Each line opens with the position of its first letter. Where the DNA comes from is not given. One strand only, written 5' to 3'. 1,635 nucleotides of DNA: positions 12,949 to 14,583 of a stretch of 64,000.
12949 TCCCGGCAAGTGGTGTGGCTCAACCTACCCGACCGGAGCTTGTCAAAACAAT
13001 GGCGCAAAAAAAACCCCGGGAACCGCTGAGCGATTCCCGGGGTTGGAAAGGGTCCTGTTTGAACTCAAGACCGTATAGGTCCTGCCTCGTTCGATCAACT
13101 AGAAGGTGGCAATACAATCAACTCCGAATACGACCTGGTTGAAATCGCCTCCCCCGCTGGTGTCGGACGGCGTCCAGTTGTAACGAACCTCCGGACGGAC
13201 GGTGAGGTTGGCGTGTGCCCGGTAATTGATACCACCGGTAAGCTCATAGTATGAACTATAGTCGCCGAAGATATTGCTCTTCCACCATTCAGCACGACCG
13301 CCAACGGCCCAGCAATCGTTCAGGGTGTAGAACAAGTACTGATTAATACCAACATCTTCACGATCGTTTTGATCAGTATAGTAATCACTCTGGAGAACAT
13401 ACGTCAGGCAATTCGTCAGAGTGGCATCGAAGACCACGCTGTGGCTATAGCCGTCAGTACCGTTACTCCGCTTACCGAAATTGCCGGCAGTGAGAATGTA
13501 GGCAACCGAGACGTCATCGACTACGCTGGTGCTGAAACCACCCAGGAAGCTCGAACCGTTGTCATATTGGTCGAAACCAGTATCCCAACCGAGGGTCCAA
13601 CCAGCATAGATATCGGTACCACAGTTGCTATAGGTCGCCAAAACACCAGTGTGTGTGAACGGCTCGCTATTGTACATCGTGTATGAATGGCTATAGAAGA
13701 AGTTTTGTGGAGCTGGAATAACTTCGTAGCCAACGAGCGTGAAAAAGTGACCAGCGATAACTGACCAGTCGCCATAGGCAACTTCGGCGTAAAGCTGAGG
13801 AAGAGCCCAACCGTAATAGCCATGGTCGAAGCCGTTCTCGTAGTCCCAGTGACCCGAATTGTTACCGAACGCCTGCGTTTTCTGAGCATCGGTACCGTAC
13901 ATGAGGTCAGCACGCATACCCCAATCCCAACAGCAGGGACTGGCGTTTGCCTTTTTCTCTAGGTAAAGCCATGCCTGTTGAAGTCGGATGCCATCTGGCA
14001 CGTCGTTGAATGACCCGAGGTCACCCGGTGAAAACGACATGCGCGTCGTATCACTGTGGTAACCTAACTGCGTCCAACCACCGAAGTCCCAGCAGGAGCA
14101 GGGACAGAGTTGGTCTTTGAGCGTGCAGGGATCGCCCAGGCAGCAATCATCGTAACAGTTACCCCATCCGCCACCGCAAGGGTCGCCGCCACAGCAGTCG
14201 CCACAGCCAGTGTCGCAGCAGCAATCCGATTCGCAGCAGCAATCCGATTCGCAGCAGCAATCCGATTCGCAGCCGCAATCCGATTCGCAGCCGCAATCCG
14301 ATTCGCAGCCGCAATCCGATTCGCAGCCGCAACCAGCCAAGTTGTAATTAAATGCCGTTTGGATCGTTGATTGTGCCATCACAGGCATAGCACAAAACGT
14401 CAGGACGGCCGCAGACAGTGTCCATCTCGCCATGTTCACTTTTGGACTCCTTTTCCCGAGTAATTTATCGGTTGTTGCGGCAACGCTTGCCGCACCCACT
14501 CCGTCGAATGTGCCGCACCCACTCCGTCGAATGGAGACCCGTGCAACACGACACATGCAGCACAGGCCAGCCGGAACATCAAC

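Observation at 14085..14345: Metallothionein-like (CGCESD)4(CCCESD)2CCC repeat head on an outer-membrane beta-barrel, encoded by an 18-bp tandem array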

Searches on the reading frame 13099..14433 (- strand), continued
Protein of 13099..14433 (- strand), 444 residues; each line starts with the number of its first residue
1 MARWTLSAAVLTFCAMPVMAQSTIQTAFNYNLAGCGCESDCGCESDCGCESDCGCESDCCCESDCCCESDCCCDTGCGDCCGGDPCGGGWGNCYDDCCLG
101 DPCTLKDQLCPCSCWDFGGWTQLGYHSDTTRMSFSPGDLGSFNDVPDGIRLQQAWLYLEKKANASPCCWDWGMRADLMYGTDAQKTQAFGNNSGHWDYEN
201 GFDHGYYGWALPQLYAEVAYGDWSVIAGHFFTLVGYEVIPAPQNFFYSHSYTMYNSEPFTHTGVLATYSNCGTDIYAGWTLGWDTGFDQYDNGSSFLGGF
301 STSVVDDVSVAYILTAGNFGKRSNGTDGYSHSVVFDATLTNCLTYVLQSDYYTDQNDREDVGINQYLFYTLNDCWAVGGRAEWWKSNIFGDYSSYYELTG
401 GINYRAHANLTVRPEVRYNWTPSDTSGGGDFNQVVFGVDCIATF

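Call 39: search_protein_representatives(protein=window:13102-14433:-)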
Query: 444 residues. Proteins with E-value up to 0.001 (for the whole library): 1934; up to 1e-10: 1079; up to 1e-30: 402. The best 150 are listed.
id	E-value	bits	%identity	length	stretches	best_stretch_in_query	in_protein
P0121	7.1e-119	414.6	55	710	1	65-442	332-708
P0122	3.9e-118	412.1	59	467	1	72-444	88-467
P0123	8.9e-115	401.1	56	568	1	65-444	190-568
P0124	1.1e-112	394.2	50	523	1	30-440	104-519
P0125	2.9e-110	386.1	53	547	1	101-444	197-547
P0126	6.7e-110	385.0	55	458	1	99-444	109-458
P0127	6.1e-108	378.5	55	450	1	72-425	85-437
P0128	6.0e-107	375.2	54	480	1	52-444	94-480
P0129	4.3e-106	372.4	51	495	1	44-444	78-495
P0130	4.8e-106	372.3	52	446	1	50-443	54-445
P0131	3.2e-105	369.5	49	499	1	14-444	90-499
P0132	9.2e-105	368.0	49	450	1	40-444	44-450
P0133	2.9e-104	366.3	55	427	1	95-444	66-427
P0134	8.2e-104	364.9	54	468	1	49-444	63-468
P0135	3.0e-102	359.7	51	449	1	32-444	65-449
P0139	6.3e-98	345.5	54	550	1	57-444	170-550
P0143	5.9e-95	335.7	56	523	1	33-444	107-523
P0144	1.6e-94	334.3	55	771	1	91-444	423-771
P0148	6.3e-93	329.0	53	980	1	105-444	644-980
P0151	1.8e-91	324.2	54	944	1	115-443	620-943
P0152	9.0e-91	321.9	53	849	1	110-444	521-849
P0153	1.3e-90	321.3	54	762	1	110-444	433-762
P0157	2.1e-89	317.3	55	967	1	117-444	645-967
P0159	1.5e-88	314.6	50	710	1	55-439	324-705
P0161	2.2e-87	310.7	80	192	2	86-226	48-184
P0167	8.8e-85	302.1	53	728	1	118-424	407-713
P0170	1.9e-83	297.7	50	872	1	36-424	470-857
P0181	8.0e-80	285.7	49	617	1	107-444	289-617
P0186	7.3e-75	269.4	49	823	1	116-442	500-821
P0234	1.1e-62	229.3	43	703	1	115-422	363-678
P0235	2.9e-62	227.8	45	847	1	115-442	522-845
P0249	1.5e-59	218.9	42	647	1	115-420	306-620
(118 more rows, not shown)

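Call 41: fold_search(model_id=the predicted structure, library=pdb)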
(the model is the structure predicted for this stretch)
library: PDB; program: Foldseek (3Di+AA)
matches with E <= 10: 809; with E <= 0.001: 232
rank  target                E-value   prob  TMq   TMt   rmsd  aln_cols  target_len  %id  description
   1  8bys_A                3.8e-11  1.00  0.48  0.63   6.5       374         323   13  Outer membrane attachment porin OmpM1 from Veillonella parvula, native (released 2023-11-08)
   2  6ehe                  4.4e-11  1.00  0.47  0.65   5.4       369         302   12  OmpTdeltaL8 (loop L8 deletion mutant of OmpT), an outer membrane protein of Vibrio cholerae (released 2018-04-25)
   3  5mdq_A                4.4e-11  1.00  0.48  0.58   9.4       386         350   13  Crystal structure of outer membrane expressed Chitoporin VhChip from Vibrio harveyi (released 2017-12-20)
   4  2fgq                  6.1e-11  1.00  0.50  0.66   6.1       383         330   10  High resolution X-ray structure of Omp32 in complex with malate (released 2006-01-31)
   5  6ehf                  6.4e-11  1.00  0.46  0.62   7.5       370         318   13  OmpT (in-vitro folded), an outer membrane protein Vibrio cholerae (trimer form) (released 2018-04-25)
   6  8byt_A                7.9e-11  1.00  0.47  0.65   6.3       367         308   12  Outer membrane attachment porin OmpM1 from Veillonella parvula, C3 symmetry (released 2023-11-08)
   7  8wv0_A                1.1e-10  1.00  0.55  0.71   5.1       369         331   11  Outer membrane porin of Burkholderia pseudomallei (BpsOmp38) (released 2024-10-30)
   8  1osm_A                1.5e-10  1.00  0.52  0.65   5.9       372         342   13  OSMOPORIN (OMPK36) FROM KLEBSIELLA PNEUMONIAE (released 1999-07-26)
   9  5mdo_A                2.0e-10  1.00  0.46  0.59   8.3       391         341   12  Crystal structure of in vitro folded Chitoporin VhChip from Vibrio harveyi (crystal form I) (released 2017-12-20)
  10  1hxt                  2.5e-10  1.00  0.51  0.65   6.2       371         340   13  OMPF PORIN MUTANT NQAAA (released 2001-06-06)
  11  8bym_A                2.8e-10  1.00  0.47  0.61   6.5       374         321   13  Outer membrane attachment porin OmpM1 from Veillonella parvula (released 2023-11-08)
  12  7eqm_A                3.0e-10  1.00  0.46  0.59   7.4       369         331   12  Apo Truncated VhChiP (Delta 1-19) (released 2022-08-10)
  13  4aui_A                3.1e-10  1.00  0.48  0.67   6.7       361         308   13  STRUCTURE AND FUNCTION OF THE PORB PORIN FROM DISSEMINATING N. GONORRHOEAE (released 2012-10-10)
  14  6ehd                  3.3e-10  1.00  0.46  0.60   6.8       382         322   12  OmpT (in-vitro folded), an outer membrane protein of Vibrio cholerae (released 2018-04-25)
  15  5nup_A                3.5e-10  1.00  0.52  0.66   5.3       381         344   13  Structural basis for maintenance of bacterial outer membrane lipid asymmetry (released 2017-10-25)
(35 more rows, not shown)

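Call 62: search_protein_families(library=pfam, proteins=[P0121, P0123, P0144, P0148, P0151, P0152, P0153, P0157, P0170, P0186], max_evalue=0.01)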
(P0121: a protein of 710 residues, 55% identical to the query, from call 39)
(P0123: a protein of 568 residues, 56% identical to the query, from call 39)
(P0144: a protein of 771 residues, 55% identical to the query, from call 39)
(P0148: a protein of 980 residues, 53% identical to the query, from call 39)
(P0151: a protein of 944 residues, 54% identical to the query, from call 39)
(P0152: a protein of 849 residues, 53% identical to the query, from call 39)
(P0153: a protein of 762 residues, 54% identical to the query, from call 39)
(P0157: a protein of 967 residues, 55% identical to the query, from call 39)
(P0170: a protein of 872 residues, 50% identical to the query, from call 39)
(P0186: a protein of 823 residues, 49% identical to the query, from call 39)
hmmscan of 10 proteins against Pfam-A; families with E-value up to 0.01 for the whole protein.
P0121 (710 aa): 1 family
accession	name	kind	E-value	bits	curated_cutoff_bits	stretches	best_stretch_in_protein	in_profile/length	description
PF07642.17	BBP2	-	3.6e-65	220.9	26.2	1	378-710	1-339/339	Putative beta-barrel porin-2, OmpL-like. bbp2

P0123 (568 aa): 1 family
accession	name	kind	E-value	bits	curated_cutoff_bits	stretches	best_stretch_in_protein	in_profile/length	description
PF07642.17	BBP2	-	1.1e-57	196.3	26.2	1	243-566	2-337/339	Putative beta-barrel porin-2, OmpL-like. bbp2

P0144 (771 aa): 3 families
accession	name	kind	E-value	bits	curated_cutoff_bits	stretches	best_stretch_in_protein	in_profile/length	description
PF07642.17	BBP2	-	7.6e-65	219.8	26.2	1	448-771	2-339/339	Putative beta-barrel porin-2, OmpL-like. bbp2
PF13180.12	PDZ_2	-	1.5e-07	32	27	1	28-100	3-77/80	PDZ domain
PF17820.7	PDZ_6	-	0.0021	18.2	27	1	52-92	15-54/54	PDZ domain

P0148 (980 aa): 4 families
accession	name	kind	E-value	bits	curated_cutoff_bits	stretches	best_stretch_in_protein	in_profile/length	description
PF07642.17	BBP2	-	1.1e-65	222.5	26.2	1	656-980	2-339/339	Putative beta-barrel porin-2, OmpL-like. bbp2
PF13180.12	PDZ_2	-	1.5e-17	64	27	2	30-102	3-77/80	PDZ domain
PF17820.7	PDZ_6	-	9.8e-09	35.3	27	1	52-94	13-54/54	PDZ domain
PF00595.29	PDZ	-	5.3e-05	24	23.2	0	54-92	42-80/81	PDZ domain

P0151 (944 aa): 5 families
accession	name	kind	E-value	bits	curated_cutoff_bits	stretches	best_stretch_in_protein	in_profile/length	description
PF07642.17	BBP2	-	1.4e-60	205.8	26.2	1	621-927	3-314/339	Putative beta-barrel porin-2, OmpL-like. bbp2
PF13180.12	PDZ_2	-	9.4e-18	64.7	27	2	41-113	3-77/80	PDZ domain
PF17820.7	PDZ_6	-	3.8e-11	43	27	1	65-105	15-54/54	PDZ domain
PF00595.29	PDZ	-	1.5e-05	25.7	23.2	0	64-103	41-80/81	PDZ domain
PF14685.13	PDZ_Tricorn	-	0.0082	16.6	25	0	64-107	36-80/88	Tricorn protease PDZ domain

P0152 (849 aa): 1 family
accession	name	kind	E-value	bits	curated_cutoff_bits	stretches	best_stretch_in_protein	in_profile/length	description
PF07642.17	BBP2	-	8.9e-66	222.9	26.2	1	526-833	2-315/339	Putative beta-barrel porin-2, OmpL-like. bbp2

P0153 (762 aa): 1 family
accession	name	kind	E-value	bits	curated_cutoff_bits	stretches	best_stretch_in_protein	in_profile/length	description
PF07642.17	BBP2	-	9.2e-65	219.5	26.2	1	439-745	2-314/339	Putative beta-barrel porin-2, OmpL-like. bbp2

P0157 (967 aa): 4 families
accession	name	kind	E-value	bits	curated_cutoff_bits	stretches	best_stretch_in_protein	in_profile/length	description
PF07642.17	BBP2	-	2e-65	221.7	26.2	1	642-950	1-314/339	Putative beta-barrel porin-2, OmpL-like. bbp2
PF13180.12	PDZ_2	-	1.1e-18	67.7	27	2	193-262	3-72/80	PDZ domain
PF00595.29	PDZ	-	2.8e-09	37.6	23.2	1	189-257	8-80/81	PDZ domain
PF17820.7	PDZ_6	-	1.2e-07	31.8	27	1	206-259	2-54/54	PDZ domain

P0170 (872 aa): 1 family
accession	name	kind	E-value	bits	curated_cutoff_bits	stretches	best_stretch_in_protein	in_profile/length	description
PF07642.17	BBP2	-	9.2e-60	203.1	26.2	1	548-855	2-314/339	Putative beta-barrel porin-2, OmpL-like. bbp2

P0186 (823 aa): 2 families
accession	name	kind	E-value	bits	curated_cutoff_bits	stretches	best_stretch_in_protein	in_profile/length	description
PF07642.17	BBP2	-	7.7e-59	200.1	26.2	1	499-807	2-315/339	Putative beta-barrel porin-2, OmpL-like. bbp2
PF13180.12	PDZ_2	-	2e-11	44.4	27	1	158-229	1-72/80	PDZ domain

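Call 63: search_protein_families(library=pfam, proteins=[P0124, P0125, P0139, P0143, P0159, P0167, P0181, P0234, P0235, P0249], max_evalue=0.01)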
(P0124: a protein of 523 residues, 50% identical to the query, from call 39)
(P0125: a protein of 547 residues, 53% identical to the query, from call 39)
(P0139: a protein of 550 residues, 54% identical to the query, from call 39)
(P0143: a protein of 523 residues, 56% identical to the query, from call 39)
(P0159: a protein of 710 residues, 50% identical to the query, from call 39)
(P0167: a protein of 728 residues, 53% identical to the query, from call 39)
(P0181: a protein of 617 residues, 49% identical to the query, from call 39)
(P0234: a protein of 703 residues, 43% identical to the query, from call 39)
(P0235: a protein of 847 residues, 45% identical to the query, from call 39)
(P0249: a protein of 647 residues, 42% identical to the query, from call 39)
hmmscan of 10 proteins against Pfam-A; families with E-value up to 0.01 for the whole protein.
P0124 (523 aa): 1 family
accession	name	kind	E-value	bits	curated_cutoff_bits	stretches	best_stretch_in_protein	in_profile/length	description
PF07642.17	BBP2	-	6.3e-65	220.1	26.2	1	190-506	2-314/339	Putative beta-barrel porin-2, OmpL-like. bbp2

P0125 (547 aa): 1 family
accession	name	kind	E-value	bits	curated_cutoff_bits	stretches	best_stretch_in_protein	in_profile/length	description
PF07642.17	BBP2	-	7.2e-63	213.3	26.2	1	211-547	2-339/339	Putative beta-barrel porin-2, OmpL-like. bbp2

P0139 (550 aa): 1 family
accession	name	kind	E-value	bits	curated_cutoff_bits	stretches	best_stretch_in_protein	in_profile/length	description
PF07642.17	BBP2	-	3.7e-61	207.7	26.2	1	226-550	3-339/339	Putative beta-barrel porin-2, OmpL-like. bbp2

P0143 (523 aa): 1 family
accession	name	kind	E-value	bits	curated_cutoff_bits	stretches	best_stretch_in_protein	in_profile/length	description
PF07642.17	BBP2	-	2.8e-64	218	26.2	1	198-523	2-339/339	Putative beta-barrel porin-2, OmpL-like. bbp2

P0159 (710 aa): 1 family
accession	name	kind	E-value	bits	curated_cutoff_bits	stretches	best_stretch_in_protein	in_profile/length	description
PF07642.17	BBP2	-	1.2e-57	196.1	26.2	1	393-696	16-317/339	Putative beta-barrel porin-2, OmpL-like. bbp2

P0167 (728 aa): 1 family
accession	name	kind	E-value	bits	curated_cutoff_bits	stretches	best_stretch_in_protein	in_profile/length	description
PF07642.17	BBP2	-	2.3e-57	195.2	26.2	1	415-711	20-314/339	Putative beta-barrel porin-2, OmpL-like. bbp2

P0181 (617 aa): 1 family
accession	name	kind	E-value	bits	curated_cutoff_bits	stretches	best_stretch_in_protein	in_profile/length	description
PF07642.17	BBP2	-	1.1e-59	202.9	26.2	1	294-617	2-339/339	Putative beta-barrel porin-2, OmpL-like. bbp2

P0234 (703 aa): 1 family
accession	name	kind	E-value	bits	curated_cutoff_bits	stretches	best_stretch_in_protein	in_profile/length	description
PF07642.17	BBP2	-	2.6e-70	237.8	26.2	1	365-698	4-334/339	Putative beta-barrel porin-2, OmpL-like. bbp2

P0235 (847 aa): 2 families
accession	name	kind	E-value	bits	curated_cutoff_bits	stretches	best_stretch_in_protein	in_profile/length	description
PF07642.17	BBP2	-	9.6e-53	180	26.2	1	522-830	2-314/339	Putative beta-barrel porin-2, OmpL-like. bbp2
PF13180.12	PDZ_2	-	2.2e-07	31.5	27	1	38-110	3-77/80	PDZ domain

P0249 (647 aa): 1 family
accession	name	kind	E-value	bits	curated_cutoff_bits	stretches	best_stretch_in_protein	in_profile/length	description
PF07642.17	BBP2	-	8.8e-67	226.2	26.2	1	308-643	4-335/339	Putative beta-barrel porin-2, OmpL-like. bbp2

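Call 64: list_cluster_members(proteins=[P0148, P0157, P0144, P0161, window:13102-14433:-])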
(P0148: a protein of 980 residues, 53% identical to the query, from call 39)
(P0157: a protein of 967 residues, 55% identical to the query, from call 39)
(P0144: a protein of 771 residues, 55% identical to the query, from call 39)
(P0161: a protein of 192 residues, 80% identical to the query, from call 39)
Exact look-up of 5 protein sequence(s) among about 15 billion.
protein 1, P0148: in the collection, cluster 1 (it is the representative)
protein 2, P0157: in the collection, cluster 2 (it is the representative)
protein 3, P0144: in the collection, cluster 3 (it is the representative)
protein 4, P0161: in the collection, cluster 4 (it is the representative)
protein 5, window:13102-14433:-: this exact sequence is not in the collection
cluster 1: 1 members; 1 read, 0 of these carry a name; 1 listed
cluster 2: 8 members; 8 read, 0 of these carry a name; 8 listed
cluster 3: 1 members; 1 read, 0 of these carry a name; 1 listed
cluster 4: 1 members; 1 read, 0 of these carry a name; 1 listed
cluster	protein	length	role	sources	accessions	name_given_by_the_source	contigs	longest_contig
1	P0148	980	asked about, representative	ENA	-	-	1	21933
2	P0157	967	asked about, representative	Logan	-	-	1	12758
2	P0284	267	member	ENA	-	-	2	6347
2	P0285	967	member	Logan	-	-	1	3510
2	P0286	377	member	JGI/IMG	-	-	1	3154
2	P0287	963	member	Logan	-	-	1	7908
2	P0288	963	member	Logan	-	-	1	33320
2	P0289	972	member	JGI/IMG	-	-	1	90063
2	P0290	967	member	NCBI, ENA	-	-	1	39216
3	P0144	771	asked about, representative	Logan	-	-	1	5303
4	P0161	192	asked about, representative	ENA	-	-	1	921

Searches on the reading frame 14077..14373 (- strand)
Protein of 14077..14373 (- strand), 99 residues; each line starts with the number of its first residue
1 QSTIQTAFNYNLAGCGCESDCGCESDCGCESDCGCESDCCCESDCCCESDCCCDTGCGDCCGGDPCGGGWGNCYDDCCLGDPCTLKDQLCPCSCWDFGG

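Call 52: search_protein_families(library=pfam, proteins=[window:14077-14373:-], max_evalue=10)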
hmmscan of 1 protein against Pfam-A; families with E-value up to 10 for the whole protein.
seq(99 aa): 0 families

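Call 53: search_solved_structures(query=window:14077-14373:-, max_evalue=10)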
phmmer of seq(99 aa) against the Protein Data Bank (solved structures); distinct sequences matched with E-value up to 10: 47.
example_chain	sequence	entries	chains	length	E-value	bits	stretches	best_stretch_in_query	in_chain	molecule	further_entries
4ehk_A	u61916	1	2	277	0.37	14.2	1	22-59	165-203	Caspase-3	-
4ehn_A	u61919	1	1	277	0.37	14.2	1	22-59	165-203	Caspase-3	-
4ehd_A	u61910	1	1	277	0.37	14.2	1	22-59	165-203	Caspase-3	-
4ehf_A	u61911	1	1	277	0.37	14.2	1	22-59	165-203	Caspase-3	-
4jqy_A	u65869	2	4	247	0.47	13.8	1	15-36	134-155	Procaspase-3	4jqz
3itn_A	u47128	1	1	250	0.5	13.7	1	16-36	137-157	Caspase-3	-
3pcx_A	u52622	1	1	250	0.5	13.7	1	16-36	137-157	Caspase-3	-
2j33_A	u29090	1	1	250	0.51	13.7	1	16-36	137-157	CASPASE-3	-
3pd1_A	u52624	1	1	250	0.51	13.7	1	16-36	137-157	Caspase-3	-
2j30_A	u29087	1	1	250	0.51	13.7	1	16-36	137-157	CASPASE-3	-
4qu0_A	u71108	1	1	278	0.51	13.7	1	22-42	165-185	Caspase-3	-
3h0e_A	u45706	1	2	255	0.52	13.7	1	16-36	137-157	Caspase-3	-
4jje_A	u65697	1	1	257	0.53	13.7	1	16-36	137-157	Caspase-3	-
5i9t_A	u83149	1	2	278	0.54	13.7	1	16-36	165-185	Caspase-3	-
4qug_A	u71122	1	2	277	0.56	13.6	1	16-36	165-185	Caspase-3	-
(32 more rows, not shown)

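Call 56: find_homologous_proteins(query=A3, max_evalue=0.001)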
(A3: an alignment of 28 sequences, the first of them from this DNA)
Query A3 (28 sequences) (97 aa, profile of the alignment): 13 proteins with E <= 0.001 among 2315 candidates.
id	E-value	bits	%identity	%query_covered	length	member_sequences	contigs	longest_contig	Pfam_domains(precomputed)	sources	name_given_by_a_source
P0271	1.2e-20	92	41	95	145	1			-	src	-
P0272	4.5e-20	90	38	95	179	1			PF07642.18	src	-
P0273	1.8e-18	85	43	95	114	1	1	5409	-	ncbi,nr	ncbi:MAG TPA: hypothetical protein VJ828_12645, partial [Lacipirellulaceae bacterium]|nr:hypothetica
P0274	1.8e-18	85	33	95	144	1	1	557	-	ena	-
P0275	6.2e-10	57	35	84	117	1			-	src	-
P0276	1.1e-9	56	-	-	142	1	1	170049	-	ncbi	ncbi:MAG: hypothetical protein RIC11_15555, partial [Botrimarina sp.]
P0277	2.4e-6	46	65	19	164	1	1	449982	-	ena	-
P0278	3.2e-6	45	41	65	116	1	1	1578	-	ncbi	ncbi:MAG: hypothetical protein AAF266_16970, partial [Planctomycetota bacterium]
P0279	4.1e-6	45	92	13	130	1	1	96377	-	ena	-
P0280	5.2e-6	45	36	11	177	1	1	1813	PF07642.18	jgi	jgi:hypothetical protein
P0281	1.4e-5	43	34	63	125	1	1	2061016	-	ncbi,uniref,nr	ncbi:hypothetical protein Mal64_00010 [Pseudobythopirellula maris]|uniref:Uncharacterized protein n=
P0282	2.8e-5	42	63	20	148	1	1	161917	-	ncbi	ncbi:MAG: hypothetical protein RIC11_07705, partial [Botrimarina sp.]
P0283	2.1e-4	40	34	44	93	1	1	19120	-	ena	-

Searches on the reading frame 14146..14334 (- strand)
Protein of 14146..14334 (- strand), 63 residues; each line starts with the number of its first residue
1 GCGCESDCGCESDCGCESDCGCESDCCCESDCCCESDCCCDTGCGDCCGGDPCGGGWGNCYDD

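Call 30: find_homologous_proteins(query=window:14146-14334:-, max_evalue=0.001)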
Query seq(63 aa): 134 candidates shared short words with the query, none scored E <= 0.001.
